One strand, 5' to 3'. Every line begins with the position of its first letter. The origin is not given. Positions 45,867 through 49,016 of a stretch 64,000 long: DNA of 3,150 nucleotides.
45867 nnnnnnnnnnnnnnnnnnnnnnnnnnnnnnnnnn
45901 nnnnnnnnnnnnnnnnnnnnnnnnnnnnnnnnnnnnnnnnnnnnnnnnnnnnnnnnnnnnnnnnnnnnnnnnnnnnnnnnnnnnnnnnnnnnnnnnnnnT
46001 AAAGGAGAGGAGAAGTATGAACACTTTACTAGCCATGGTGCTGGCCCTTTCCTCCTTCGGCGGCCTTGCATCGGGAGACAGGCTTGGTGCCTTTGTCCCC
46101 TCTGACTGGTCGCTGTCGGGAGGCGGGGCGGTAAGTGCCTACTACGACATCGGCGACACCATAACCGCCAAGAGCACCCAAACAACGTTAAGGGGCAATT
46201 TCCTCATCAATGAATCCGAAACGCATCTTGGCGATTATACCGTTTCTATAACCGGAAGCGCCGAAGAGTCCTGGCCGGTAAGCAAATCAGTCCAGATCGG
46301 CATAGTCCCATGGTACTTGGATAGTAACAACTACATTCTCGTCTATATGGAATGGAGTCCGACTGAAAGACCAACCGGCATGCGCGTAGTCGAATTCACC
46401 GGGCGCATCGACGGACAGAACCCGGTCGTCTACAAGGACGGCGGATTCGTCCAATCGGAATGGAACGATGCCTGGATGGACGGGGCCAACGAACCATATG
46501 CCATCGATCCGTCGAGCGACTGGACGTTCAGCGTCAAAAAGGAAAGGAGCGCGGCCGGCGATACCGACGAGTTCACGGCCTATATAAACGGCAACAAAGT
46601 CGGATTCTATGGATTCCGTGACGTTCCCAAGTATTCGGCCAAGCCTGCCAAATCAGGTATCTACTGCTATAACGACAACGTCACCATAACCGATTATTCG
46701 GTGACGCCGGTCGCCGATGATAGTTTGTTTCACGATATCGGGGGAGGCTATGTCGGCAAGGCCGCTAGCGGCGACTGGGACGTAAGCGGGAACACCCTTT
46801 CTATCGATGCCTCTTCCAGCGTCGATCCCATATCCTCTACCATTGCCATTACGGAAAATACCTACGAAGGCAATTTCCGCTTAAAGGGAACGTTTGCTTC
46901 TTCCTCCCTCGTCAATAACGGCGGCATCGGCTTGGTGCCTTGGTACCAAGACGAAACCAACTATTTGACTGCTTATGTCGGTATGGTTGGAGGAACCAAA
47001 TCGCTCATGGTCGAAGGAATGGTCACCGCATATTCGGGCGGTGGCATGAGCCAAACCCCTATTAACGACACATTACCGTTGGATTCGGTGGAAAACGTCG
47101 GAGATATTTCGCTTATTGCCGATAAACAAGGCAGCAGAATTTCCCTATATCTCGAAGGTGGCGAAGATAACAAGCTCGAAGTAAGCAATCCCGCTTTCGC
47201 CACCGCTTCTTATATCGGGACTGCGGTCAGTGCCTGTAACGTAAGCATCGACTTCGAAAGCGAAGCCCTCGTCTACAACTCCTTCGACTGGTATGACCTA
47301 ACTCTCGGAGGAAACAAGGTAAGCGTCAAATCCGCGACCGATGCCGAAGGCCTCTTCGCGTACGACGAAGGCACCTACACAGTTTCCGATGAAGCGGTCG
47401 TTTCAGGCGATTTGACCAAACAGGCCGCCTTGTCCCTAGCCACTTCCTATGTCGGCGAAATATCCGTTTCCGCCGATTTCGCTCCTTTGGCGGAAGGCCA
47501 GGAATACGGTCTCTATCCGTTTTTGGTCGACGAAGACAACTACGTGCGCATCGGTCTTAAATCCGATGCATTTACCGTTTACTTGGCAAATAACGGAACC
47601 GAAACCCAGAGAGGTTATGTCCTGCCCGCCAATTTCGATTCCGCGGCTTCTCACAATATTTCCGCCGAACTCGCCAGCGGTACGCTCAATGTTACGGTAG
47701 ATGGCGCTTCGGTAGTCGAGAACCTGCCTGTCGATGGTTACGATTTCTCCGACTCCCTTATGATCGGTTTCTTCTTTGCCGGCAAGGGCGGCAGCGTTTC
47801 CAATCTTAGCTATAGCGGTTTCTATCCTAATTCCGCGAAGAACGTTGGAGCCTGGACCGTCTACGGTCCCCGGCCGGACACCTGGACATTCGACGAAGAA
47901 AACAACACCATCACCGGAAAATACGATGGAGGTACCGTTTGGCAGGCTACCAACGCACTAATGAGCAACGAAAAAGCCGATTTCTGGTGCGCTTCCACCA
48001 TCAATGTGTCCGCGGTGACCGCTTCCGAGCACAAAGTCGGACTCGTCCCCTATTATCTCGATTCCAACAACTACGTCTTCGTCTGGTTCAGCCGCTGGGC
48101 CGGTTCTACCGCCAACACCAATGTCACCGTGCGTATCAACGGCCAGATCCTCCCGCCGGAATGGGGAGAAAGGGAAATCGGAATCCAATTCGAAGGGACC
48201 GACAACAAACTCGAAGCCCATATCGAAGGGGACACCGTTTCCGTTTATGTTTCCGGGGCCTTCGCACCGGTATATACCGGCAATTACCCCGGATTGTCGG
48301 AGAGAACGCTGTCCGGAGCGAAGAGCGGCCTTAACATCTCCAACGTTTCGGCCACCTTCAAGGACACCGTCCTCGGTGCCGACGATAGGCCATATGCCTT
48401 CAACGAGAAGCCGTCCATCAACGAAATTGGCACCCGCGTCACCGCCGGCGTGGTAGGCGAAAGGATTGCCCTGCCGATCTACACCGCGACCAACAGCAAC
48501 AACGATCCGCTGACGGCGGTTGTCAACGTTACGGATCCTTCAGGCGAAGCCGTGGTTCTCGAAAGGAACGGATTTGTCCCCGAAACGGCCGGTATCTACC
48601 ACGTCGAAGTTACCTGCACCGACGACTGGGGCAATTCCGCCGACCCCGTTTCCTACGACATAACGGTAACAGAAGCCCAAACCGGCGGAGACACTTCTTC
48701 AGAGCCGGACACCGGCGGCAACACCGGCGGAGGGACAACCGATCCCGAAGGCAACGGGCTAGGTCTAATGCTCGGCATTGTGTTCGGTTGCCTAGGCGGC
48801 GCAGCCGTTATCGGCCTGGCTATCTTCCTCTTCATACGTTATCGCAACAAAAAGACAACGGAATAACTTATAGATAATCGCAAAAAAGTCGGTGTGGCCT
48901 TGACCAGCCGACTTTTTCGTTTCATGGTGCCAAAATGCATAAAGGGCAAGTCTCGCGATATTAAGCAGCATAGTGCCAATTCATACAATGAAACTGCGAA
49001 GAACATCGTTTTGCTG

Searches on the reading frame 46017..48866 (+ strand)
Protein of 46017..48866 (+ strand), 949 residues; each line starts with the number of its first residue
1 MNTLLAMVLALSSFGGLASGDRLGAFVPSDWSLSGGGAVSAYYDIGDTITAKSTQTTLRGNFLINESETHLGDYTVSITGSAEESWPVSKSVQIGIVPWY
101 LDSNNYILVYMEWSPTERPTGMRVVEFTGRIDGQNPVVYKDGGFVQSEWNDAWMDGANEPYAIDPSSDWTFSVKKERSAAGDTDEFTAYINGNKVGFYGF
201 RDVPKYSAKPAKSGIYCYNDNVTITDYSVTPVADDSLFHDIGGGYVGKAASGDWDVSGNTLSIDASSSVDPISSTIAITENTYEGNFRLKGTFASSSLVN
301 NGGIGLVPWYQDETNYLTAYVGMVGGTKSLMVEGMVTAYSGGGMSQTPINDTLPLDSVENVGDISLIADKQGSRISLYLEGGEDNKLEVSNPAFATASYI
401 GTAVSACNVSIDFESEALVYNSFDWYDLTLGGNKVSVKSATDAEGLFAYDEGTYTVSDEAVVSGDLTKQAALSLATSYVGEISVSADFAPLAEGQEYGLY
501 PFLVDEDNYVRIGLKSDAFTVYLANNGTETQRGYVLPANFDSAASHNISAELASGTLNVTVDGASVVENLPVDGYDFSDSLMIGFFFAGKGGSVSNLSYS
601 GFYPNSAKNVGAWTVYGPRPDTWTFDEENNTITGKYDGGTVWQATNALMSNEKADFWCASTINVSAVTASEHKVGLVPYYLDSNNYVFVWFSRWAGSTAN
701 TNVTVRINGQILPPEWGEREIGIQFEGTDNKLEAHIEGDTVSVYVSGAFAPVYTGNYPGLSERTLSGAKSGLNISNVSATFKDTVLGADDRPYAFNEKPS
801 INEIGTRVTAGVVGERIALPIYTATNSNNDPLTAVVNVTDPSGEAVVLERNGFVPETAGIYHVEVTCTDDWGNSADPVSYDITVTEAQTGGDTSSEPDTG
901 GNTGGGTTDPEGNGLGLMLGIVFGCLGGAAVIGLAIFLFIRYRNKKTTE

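Call 9: search_protein_families(library=pfam, proteins=[window:46017-48866:+])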
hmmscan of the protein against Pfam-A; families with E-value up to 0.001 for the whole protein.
window:46017-48866:+ (949 aa): 0 families

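Call 45: search_solved_structures(query=window:46017-48863:+, max_evalue=0.01)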
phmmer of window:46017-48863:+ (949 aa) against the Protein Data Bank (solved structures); distinct sequences matched with E-value up to 0.01: 0.

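Call 47: search_protein_families(library=ncbifam, proteins=[window:46017-48863:+], max_evalue=0.01)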
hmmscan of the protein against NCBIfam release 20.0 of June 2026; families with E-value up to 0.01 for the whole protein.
window:46017-48863:+ (949 aa): 0 families
